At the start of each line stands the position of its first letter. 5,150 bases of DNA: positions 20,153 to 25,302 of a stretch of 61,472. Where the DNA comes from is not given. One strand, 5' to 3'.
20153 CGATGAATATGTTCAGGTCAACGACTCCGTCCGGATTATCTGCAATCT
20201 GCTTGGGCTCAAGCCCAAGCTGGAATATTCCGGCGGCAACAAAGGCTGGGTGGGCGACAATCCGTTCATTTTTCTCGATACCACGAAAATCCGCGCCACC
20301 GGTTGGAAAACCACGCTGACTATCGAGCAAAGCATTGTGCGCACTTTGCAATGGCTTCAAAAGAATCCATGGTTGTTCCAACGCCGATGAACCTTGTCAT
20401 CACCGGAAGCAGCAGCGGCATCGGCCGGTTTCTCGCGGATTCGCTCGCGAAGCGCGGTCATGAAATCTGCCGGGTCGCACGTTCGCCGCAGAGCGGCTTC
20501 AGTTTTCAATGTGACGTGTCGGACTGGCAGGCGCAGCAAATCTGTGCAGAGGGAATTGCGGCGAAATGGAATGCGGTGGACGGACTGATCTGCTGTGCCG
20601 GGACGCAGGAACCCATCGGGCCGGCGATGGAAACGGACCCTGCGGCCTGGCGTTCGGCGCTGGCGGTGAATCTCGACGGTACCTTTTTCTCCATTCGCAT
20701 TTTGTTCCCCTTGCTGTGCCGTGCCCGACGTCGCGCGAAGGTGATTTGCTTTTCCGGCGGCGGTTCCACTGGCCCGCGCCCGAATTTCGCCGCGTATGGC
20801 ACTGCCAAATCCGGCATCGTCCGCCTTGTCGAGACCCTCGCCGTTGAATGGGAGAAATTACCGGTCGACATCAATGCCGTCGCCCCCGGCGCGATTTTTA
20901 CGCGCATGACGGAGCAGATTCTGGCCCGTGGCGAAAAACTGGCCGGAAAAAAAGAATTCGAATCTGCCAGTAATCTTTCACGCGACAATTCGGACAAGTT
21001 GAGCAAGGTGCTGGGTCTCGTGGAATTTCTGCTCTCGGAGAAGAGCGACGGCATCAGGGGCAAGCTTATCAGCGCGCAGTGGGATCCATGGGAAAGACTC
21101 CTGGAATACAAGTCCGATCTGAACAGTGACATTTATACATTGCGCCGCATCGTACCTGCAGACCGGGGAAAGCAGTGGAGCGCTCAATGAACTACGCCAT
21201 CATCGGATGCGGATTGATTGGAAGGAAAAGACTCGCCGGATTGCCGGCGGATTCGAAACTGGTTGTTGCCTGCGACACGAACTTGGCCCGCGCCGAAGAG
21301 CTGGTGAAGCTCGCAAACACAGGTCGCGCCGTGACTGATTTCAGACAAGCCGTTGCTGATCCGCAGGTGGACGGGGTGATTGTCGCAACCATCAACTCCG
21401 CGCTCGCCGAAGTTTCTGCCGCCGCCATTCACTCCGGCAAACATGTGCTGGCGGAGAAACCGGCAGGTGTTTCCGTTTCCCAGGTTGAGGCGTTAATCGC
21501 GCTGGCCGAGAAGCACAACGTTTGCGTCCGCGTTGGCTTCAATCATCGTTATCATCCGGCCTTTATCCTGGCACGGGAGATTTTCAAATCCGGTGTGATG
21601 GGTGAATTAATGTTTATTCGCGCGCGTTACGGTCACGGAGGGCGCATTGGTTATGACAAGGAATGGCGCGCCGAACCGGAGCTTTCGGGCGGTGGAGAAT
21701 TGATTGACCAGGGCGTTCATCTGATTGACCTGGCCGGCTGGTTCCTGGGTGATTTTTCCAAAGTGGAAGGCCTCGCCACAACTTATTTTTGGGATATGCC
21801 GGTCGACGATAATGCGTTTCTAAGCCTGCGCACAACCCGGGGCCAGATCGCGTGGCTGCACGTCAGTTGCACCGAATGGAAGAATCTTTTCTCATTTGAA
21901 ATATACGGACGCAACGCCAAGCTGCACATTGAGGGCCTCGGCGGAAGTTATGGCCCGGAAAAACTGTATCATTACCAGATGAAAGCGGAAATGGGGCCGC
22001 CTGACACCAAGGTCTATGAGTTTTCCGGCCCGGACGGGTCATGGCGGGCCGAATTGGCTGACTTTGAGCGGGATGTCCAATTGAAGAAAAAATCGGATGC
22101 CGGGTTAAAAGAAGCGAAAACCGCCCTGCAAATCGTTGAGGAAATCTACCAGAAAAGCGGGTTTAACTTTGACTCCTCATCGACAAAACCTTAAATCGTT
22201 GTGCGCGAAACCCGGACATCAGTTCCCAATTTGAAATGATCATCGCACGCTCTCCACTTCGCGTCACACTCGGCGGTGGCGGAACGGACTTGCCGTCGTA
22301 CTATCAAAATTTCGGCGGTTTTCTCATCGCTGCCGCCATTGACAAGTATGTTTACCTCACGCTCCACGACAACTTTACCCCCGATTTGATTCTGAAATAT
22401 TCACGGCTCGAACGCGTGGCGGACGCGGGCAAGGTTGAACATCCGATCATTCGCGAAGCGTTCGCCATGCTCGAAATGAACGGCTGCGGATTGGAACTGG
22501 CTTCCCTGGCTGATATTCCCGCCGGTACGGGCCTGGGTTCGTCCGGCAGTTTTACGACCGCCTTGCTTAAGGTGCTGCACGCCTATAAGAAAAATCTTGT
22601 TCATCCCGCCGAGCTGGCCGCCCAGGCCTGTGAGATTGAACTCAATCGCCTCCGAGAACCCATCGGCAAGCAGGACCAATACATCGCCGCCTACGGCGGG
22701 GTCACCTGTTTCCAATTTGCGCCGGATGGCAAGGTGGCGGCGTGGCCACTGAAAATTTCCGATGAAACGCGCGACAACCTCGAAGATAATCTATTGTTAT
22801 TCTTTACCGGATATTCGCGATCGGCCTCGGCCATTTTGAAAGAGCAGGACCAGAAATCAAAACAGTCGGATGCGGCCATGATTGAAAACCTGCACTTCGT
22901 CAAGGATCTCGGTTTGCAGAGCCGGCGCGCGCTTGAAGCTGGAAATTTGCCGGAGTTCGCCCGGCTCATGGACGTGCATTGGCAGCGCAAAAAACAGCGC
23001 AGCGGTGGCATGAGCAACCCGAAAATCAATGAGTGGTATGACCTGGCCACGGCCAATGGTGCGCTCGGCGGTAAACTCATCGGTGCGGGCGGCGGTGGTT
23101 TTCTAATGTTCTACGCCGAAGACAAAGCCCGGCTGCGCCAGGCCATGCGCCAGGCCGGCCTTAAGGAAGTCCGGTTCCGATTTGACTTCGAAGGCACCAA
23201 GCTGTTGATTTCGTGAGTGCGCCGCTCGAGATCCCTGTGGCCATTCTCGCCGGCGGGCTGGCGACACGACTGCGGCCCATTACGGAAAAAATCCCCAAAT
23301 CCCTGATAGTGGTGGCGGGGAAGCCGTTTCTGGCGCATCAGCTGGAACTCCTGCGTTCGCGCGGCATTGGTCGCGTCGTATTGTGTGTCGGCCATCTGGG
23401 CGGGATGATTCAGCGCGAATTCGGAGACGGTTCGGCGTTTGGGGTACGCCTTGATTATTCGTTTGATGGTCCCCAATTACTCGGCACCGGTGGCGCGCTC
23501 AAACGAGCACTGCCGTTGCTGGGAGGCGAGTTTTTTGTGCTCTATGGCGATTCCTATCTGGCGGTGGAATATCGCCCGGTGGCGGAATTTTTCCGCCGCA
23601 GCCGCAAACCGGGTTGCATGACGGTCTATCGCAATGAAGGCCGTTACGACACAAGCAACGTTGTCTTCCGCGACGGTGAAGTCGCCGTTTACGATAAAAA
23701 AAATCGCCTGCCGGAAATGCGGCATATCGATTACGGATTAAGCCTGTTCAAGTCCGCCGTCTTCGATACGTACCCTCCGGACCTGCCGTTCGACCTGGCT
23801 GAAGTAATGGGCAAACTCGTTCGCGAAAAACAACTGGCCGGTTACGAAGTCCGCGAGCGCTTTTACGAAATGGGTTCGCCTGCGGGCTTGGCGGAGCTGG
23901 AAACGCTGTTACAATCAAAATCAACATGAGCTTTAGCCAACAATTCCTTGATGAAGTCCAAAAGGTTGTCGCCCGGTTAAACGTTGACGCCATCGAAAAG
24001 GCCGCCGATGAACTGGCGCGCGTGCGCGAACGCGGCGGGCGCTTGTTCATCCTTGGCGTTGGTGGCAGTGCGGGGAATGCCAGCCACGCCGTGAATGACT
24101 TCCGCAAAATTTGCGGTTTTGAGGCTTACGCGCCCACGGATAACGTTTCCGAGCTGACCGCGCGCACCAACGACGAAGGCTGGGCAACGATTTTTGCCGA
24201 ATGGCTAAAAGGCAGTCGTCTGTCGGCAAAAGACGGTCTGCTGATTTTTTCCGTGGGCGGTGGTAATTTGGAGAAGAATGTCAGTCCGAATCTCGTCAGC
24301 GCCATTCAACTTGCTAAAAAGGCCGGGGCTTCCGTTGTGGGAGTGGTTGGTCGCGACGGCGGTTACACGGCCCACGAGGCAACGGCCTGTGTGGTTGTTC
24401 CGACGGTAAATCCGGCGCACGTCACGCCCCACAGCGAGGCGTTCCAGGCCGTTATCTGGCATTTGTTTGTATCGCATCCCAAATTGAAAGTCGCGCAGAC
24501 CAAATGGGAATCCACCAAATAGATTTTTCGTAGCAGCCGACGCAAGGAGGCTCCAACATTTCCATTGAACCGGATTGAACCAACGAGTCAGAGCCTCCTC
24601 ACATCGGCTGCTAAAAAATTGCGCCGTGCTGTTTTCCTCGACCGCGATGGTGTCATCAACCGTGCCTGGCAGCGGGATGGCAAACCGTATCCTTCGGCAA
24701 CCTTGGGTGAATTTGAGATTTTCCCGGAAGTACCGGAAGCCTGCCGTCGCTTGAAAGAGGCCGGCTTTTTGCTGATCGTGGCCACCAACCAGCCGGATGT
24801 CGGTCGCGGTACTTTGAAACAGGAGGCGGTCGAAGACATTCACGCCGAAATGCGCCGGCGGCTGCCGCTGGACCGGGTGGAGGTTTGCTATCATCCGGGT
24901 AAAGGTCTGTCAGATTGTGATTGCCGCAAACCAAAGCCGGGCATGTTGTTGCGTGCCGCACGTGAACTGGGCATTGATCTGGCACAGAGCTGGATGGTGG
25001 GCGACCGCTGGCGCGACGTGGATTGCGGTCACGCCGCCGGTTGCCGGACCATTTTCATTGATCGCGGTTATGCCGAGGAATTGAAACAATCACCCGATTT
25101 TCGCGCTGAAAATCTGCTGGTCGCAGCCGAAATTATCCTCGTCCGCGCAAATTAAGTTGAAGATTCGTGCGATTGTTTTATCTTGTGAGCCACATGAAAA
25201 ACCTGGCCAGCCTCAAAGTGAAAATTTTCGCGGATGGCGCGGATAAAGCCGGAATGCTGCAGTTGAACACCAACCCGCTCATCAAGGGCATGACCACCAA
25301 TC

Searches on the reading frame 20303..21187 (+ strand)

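Call 7: search_protein_families(library=pfam, proteins=[window:20303-21187:+], max_evalue=0.001)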
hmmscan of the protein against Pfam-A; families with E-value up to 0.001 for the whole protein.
window:20303-21187:+ (295 aa): 4 families
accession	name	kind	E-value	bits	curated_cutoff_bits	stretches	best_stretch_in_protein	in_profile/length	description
PF00106.31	adh_short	-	1.3e-31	110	26.6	1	31-206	3-190/195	short chain dehydrogenase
PF13561.12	adh_short_C2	-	2.3e-30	106.4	27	1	47-256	15-229/236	Enoyl-(Acyl carrier protein) reductase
PF23441.1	SDR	-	4.7e-05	23.4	27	1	91-217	90-213/258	SDR-like rossmann domain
PF08659.16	KR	-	0.00031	21.1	22.6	0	68-127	58-116/180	KR domain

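Call 8: search_protein_families(library=ncbifam, proteins=[window:20303-21187:+], max_evalue=0.00001)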
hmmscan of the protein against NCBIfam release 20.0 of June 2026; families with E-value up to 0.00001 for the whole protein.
window:20303-21187:+ (295 aa): 190 families (the best 25 are shown)
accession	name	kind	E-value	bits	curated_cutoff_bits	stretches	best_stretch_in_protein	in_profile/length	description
NF009466.0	PRK12826.1-2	subfamily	4.5e-30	104.9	222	1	30-257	5-239/248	3-oxoacyl-ACP reductase FabG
NF005559.1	PRK07231.1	subfamily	8.3e-28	97.5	215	1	31-256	7-241/249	glucose 1-dehydrogenase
NF004791.0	PRK06138.1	equivalog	4.5e-27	94.9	312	1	32-251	9-238/252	SDR family oxidoreductase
NF004203.0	PRK05653.2-4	subfamily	4e-26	91.9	313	1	32-255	10-249/260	3-oxoacyl-ACP reductase FabG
NF052558.1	MBtsdlDhBudC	equivalog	7.8e-24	84.6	270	1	31-255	6-234/250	meso-2,3-butanediol dehydrogenase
TIGR03971.1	SDR_subfam_1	subfamily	1.4e-23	83.6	300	1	67-254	68-260/271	mycofactocin-coupled SDR family oxidoreductase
TIGR01830.1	3oxo_ACP_reduc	equivalog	4.7e-23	82.1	297.75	1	32-257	2-233/239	3-oxoacyl-[acyl-carrier-protein] reductase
NF009384.0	PRK12743.1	equivalog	6.6e-23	81.2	264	1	30-206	8-198/258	SDR family oxidoreductase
NF005893.0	PRK07856.1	equivalog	7.6e-23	81.1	255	1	31-208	12-192/255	SDR family oxidoreductase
NF006074.0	PRK08220.1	equivalog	2.1e-22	79.9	312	1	30-209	10-191/251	2,3-dihydro-2,3-dihydroxybenzoate dehydrogenase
NF004200.0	PRK05653.1-5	equivalog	3.1e-22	79.3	273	1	30-257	4-236/242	3-oxoacyl-ACP reductase FabG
NF005309.0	PRK06841.1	subfamily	9.3e-22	77.8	286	1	31-208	18-204/255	GolD/DthD family dehydrogenase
NF005681.0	PRK07478.1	subfamily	1.1e-21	77.4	267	1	31-215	9-207/254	SDR family oxidoreductase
NF006070.0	PRK08213.1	subfamily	1.7e-21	76.9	279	1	32-256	16-250/259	gluconate 5-dehydrogenase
NF004198.0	PRK05653.1-3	equivalog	2.7e-21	76.1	296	1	30-255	9-239/248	3-oxoacyl-ACP reductase FabG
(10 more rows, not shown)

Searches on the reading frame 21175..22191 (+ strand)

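Call 7: search_protein_families(library=pfam, proteins=[window:21175-22191:+], max_evalue=0.001)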
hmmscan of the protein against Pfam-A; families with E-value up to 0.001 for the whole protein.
window:21175-22191:+ (339 aa): 4 families
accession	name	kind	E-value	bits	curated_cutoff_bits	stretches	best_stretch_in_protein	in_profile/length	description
PF22725.1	GFO_IDH_MocA_C3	-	1.4e-24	86.9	27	1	132-250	3-123/124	GFO/IDH/MocA C-terminal domain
PF01408.29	GFO_IDH_MocA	-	2.3e-20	73.9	24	1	5-122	1-120/120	Oxidoreductase family, NAD-binding Rossmann fold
PF02894.22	GFO_IDH_MocA_C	-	5e-14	53.1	22.9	1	138-327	5-209/218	Oxidoreductase family, C-terminal alpha/beta domain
PF03447.22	NAD_binding_3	-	4.3e-05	24.6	24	1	11-119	1-114/116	Homoserine dehydrogenase, NAD binding domain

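Call 8: search_protein_families(library=ncbifam, proteins=[window:21175-22191:+], max_evalue=0.00001)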
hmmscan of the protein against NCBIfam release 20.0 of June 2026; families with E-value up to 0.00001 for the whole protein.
window:21175-22191:+ (339 aa): 9 families
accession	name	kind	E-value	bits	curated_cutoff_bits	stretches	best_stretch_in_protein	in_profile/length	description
NF052479.1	LevoglcsnDh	equivalog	5.2e-29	101.1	650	1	31-222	40-233/386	levoglucosan dehydrogenase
TIGR04380.1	myo_inos_iolG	equivalog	2.2e-27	95.8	355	1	5-322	2-317/330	inositol 2-dehydrogenase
NF040723.1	UDP-GlcNAcDh_Arch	equivalog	2.6e-20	73.1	450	1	6-222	2-207/302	UDP-N-acetylglucosamine 3-dehydrogenase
NF041392.1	XylDh_Gfo6_Halo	equivalog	3.4e-18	65.6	350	1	30-198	45-220/350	D-xylose 1-dehydrogenase Gfo6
NF008607.0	PRK11579.1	subfamily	3.1e-17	62.6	330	1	50-190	50-188/346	oxidoreductase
NF058563.1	BT_2159_fam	equivalog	2.6e-15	56.3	650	1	7-192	3-184/350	disaccharide 3-dehydrogenase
NF052679.1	InsChiInosDhIolG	equivalog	6.4e-15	55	540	1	5-193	3-187/343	bifunctional inositol 2-dehydrogenase/D-chiro-inositol 1-dehydrogenase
NF058561.1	BT_2158_fam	equivalog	2.7e-14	52.6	750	1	5-147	36-179/487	glycoside 3-dehydrogenase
NF007574.0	PRK10206.1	equivalog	4.7e-12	45.6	352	1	53-186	54-182/345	oxidoreductase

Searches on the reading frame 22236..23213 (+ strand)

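Call 7: search_protein_families(library=pfam, proteins=[window:22236-23213:+], max_evalue=0.001)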
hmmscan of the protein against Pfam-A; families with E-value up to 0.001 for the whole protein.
window:22236-23213:+ (326 aa): 2 families
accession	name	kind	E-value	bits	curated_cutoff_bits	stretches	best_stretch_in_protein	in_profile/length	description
PF00288.32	GHMP_kinases_N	-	8.6e-12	45.6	22.3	1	75-155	6-87/87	GHMP kinases N terminal domain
PF08544.19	GHMP_kinases_C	-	1.3e-11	45.2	21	1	230-306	2-81/85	GHMP kinases C terminal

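Call 8: search_protein_families(library=ncbifam, proteins=[window:22236-23213:+], max_evalue=0.00001)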
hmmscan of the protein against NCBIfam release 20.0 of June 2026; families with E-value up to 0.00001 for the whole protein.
window:22236-23213:+ (326 aa): 6 families
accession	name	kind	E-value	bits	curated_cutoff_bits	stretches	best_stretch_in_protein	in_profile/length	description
NF049969.1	GlMnHpPKinHddA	equivalog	4.8e-47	161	600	1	2-322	3-334/338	D-glycero-D-manno-heptose 7-phosphate kinase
NF009948.0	PRK13412.1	equivalog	6.2e-30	103.6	721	1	79-301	720-945/974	bifunctional fucokinase/fucose-1-phosphate guanylyltransferase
TIGR00549.1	mevalon_kin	equivalog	9.4e-21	74.5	163.05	1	31-291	20-274/276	mevalonate kinase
NF003036.0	PRK03926.1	equivalog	2.2e-13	50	403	1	29-309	23-284/302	mevalonate kinase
NF003006.0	PRK03817.1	equivalog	2.4e-11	43.2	443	1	2-154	2-156/352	galactokinase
TIGR00131.1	gal_kin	equivalog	6.7e-09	35.1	226.65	0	83-154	108-179/388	galactokinase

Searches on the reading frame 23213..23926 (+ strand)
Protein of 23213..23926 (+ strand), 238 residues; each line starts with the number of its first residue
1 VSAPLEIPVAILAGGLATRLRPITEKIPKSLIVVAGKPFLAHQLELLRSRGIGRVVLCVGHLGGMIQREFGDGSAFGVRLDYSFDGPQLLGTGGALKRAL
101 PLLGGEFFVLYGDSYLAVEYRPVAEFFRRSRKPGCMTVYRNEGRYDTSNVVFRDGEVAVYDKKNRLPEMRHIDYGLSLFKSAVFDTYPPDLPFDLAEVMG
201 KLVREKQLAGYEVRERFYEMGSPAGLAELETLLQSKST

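Call 7: search_protein_families(library=pfam, proteins=[window:23213-23926:+], max_evalue=0.001)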
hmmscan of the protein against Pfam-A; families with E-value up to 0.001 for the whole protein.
window:23213-23926:+ (238 aa): 2 families
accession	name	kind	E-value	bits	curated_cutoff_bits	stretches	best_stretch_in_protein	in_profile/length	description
PF00483.29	NTP_transferase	-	8.9e-18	65.2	21.2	1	11-187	4-188/245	Nucleotidyl transferase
PF12804.13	NTP_transf_3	-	1e-09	39.2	27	1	10-160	2-133/160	MobA-like NTP transferase domain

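Call 8: search_protein_families(library=ncbifam, proteins=[window:23213-23926:+], max_evalue=0.00001)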
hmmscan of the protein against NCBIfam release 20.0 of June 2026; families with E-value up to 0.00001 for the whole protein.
window:23213-23926:+ (238 aa): 17 families
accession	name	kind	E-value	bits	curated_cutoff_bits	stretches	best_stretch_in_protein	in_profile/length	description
NF045761.1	NAMPUrTaseMurU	equivalog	2.1e-32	112.8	250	1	10-231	4-225/226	N-acetylmuramate alpha-1-phosphate uridylyltransferase MurU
TIGR03992.1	Arch_glmU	subfamily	2.2e-24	86.1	292.1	1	10-229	4-223/393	bifunctional sugar-1-phosphate nucleotidylyltransferase/acetyltransferase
NF052502.1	man1P_GTase_Rv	exception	3e-24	85.5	440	1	10-225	4-222/352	mannose-1-phosphate guanylyltransferase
NF049965.1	GlMnHpPGnyltfHddC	equivalog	3.6e-24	85.6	300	1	11-210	5-198/221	D-glycero-D-manno-heptose 1-phosphate guanosyltransferase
NF041313.1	UDPGP_AglF_Halo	equivalog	5e-19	68.7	400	1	11-186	5-181/234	UTP--glucose-1-phosphate uridylyltransferase AglF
TIGR02623.1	G1P_cyt_trans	equivalog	3.1e-17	62.9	300.25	2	9-70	3-64/255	glucose-1-phosphate cytidylyltransferase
NF045697.1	MurNAcPUrMurU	equivalog_domain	7.3e-17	61.5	370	1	11-230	2-225/229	N-acetylmuramate alpha-1-phosphate uridylyltransferase MurU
TIGR01208.1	rmlA_long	equivalog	1.4e-16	60.4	320.25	1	11-185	4-180/353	glucose-1-phosphate thymidylyltransferase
TIGR01207.1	rmlA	equivalog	7.7e-10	38.3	360.65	1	11-84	4-78/286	glucose-1-phosphate thymidylyltransferase RfbA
TIGR01173.1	glmU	equivalog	1.4e-08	34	366.85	1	9-116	3-104/452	bifunctional UDP-N-acetylglucosamine diphosphorylase/glucosamine-1-phosphate N-acetyltransferase GlmU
NF010935.0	PRK14355.1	equivalog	8.9e-08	31.2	718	1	9-116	6-108/459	bifunctional UDP-N-acetylglucosamine diphosphorylase/glucosamine-1-phosphate N-acetyltransferase GlmU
NF006986.0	PRK09451.1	equivalog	2.1e-07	30.2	725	1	7-117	6-109/456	bifunctional UDP-N-acetylglucosamine diphosphorylase/glucosamine-1-phosphate N-acetyltransferase GlmU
NF041173.1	Sug_nt_acttase_Thmprot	equivalog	2.4e-07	30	600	1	9-117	3-109/405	bifunctional sugar-1-phosphate nucleotidylyltransferase/acetyltransferase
NF010934.1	PRK14354.1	equivalog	8.1e-07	27.9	450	1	11-116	4-102/447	bifunctional UDP-N-acetylglucosamine diphosphorylase/glucosamine-1-phosphate N-acetyltransferase GlmU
NF012024.0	PRK15480.1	equivalog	2.2e-06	27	588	1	11-85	8-83/292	glucose-1-phosphate thymidylyltransferase RfbA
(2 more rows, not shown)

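Call 20: search_solved_structures(query=window:23213-23926:+, max_evalue=1e-8)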
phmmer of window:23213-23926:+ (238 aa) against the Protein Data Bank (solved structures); distinct sequences matched with E-value up to 1e-8: 13.
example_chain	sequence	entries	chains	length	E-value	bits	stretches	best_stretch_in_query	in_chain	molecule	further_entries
8x7s_B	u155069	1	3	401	3.1e-21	79.2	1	9-203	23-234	UTP--glucose-1-phosphate uridylyltransferase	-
8hhd_A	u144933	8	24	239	1.5e-20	76.9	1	8-234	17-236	Nucleotidyl transferase | N-acetylmuramate alpha-1-phosphate uridylyltransferase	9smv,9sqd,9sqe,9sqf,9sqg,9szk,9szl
4y7t_A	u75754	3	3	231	2.1e-20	76.5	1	10-235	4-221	Nucleotidyl transferase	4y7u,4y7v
7d72_K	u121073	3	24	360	3.5e-18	69.2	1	10-225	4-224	Mannose-1-phosphate guanyltransferase beta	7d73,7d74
6jq8_A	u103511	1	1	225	2.7e-17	66.2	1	9-126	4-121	Putative 6-deoxy-D-mannoheptose pathway protein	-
5xhw_A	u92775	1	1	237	3e-17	66.1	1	9-125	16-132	Putative 6-deoxy-D-mannoheptose pathway protein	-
7whr_B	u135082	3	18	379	2.9e-15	59.6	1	9-224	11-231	Nucleotidyl transferase family protein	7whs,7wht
7x8j_A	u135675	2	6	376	8.1e-13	51.6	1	9-186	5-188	Mannose-1-phosphate guanylyltransferase 1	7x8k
8yre_D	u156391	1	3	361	9e-13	51.5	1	10-186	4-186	Mannose-1-phosphate guanylyltransferase 1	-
1jyk_A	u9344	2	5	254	3.3e-12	49.6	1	6-80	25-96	CTP:phosphocholine Cytidylyltransferase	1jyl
1mc3_A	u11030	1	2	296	4e-11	46.1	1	10-114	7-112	GLUCOSE-1-PHOSPHATE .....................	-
1tzf_A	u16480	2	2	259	1.2e-10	44.6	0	10-71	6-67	Glucose-1-phosphate cytidylyltransferase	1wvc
3hl3_A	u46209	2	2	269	2.2e-10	43.6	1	10-186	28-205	Glucose-1-phosphate thymidylyltransferase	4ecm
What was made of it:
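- Tried and rejected: Its scores are MurU 113, ManC 86, HddC 86 and rmlA 38 bits (calls 8, 20).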

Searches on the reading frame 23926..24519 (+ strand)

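Call 7: search_protein_families(library=pfam, proteins=[window:23926-24519:+], max_evalue=0.001)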
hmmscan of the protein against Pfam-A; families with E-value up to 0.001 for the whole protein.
window:23926-24519:+ (198 aa): 1 family
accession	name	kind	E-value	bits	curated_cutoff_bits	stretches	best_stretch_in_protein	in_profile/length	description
PF13580.11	SIS_2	-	3.1e-12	47.1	27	1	6-142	1-138/138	SIS domain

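Call 8: search_protein_families(library=ncbifam, proteins=[window:23926-24519:+], max_evalue=0.00001)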
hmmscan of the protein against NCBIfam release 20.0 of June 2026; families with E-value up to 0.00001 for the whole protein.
window:23926-24519:+ (198 aa): 4 families
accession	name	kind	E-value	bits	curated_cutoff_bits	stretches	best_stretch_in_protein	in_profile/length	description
NF010546.0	PRK13936.1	equivalog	2.6e-12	46.9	276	1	14-155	20-159/197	phosphoheptose isomerase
NF001628.0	PRK00414.1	equivalog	7.1e-12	45.4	265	1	17-162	24-166/192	D-sedoheptulose 7-phosphate isomerase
TIGR00441.1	gmhA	equivalog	1.4e-11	44.7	209.45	1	34-163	8-135/154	D-sedoheptulose 7-phosphate isomerase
NF010547.0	PRK13938.1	equivalog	1.2e-10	41.3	320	1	17-166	25-172/196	D-sedoheptulose 7-phosphate isomerase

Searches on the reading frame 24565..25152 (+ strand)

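Call 7: search_protein_families(library=pfam, proteins=[window:24565-25152:+], max_evalue=0.001)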
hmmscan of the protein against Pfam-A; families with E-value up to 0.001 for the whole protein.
window:24565-25152:+ (196 aa): 5 families
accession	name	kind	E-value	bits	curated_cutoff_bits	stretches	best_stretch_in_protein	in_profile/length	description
PF13242.12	Hydrolase_like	-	1.7e-16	60.3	22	1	120-184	2-72/75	HAD-hyrolase-like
PF00702.32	Hydrolase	-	2.8e-12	47.9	26.4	1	49-159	96-191/191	haloacid dehalogenase-like hydrolase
PF13419.12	HAD_2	-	1.8e-10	41.6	23.8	1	116-164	129-177/178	Haloacid dehalogenase-like hydrolase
PF12710.13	HAD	-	2.1e-05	25.5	27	1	41-154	67-187/189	haloacid dehalogenase-like hydrolase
PF08645.17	PNK3P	-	9.3e-05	22.6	22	1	52-147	29-125/161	Polynucleotide kinase 3 phosphatase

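Call 8: search_protein_families(library=ncbifam, proteins=[window:24565-25152:+], max_evalue=0.00001)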
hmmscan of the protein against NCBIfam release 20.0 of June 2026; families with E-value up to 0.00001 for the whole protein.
window:24565-25152:+ (196 aa): 19 families
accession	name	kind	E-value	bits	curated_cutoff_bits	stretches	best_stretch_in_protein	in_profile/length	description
NF006506.0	PRK08942.1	equivalog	3.6e-37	127.7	178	1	20-173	3-155/182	D-glycero-beta-D-manno-heptose 1,7-bisphosphate 7-phosphatase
TIGR01656.1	Histidinol-ppas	subfamily_domain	3.6e-36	124.3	84.15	1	22-163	2-143/149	histidinol-phosphate phosphatase domain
NF005264.0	PRK06769.1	equivalog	2.7e-28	98.9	217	1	20-181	4-161/175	HAD-IIIA family hydrolase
TIGR01662.1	HAD-SF-IIIA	subfamily_domain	2e-27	96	44.6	1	21-167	1-140/141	HAD-IIIA family hydrolase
TIGR00213.1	GmhB_yaeD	subfamily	1.1e-25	90.4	149.6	1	21-161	2-145/176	D-glycero-beta-D-manno-heptose 1,7-bisphosphate 7-phosphatase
NF050049.1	HBPPhtaseGmhB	domain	1e-24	87.2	250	1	20-168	3-147/171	D-glycero-alpha-D-manno-heptose-1,7-bisphosphate 7-phosphatase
NF003937.0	PRK05446.1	equivalog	1.4e-15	57.1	443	1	21-167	4-150/355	bifunctional histidinol-phosphatase/imidazoleglycerol-phosphate dehydratase HisB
TIGR01261.1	hisB_Nterm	equivalog_domain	2.6e-13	49.8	140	1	22-163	3-144/161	histidinol-phosphatase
NF009695.0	PRK13222.1-2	equivalog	2.7e-12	46.7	225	1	120-183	148-214/226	phosphoglycolate phosphatase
TIGR01449.2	PGP_bact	equivalog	7.1e-12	45.3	180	1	119-172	138-193/213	phosphoglycolate phosphatase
NF009696.0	PRK13222.1-3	equivalog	7.3e-08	32.4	359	1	120-172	141-193/223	N-acetylmuramic acid 6-phosphate phosphatase MupP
NF009804.0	PRK13288.1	equivalog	1e-07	31.7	218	1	97-184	113-203/215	pyrophosphatase PpaX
TIGR01663.1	PNK-3'Pase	equivalog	1.4e-07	30.3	502.8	1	24-89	168-231/520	bifunctional polynucleotide phosphatase/kinase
TIGR02253.1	CTE7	subfamily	7.2e-07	29.2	169.75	1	117-183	145-216/221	TIGR02253 family HAD-type hydrolase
NF009694.0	PRK13222.1-1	equivalog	1.1e-06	28.2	415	0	116-170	161-215/252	phosphoglycolate phosphatase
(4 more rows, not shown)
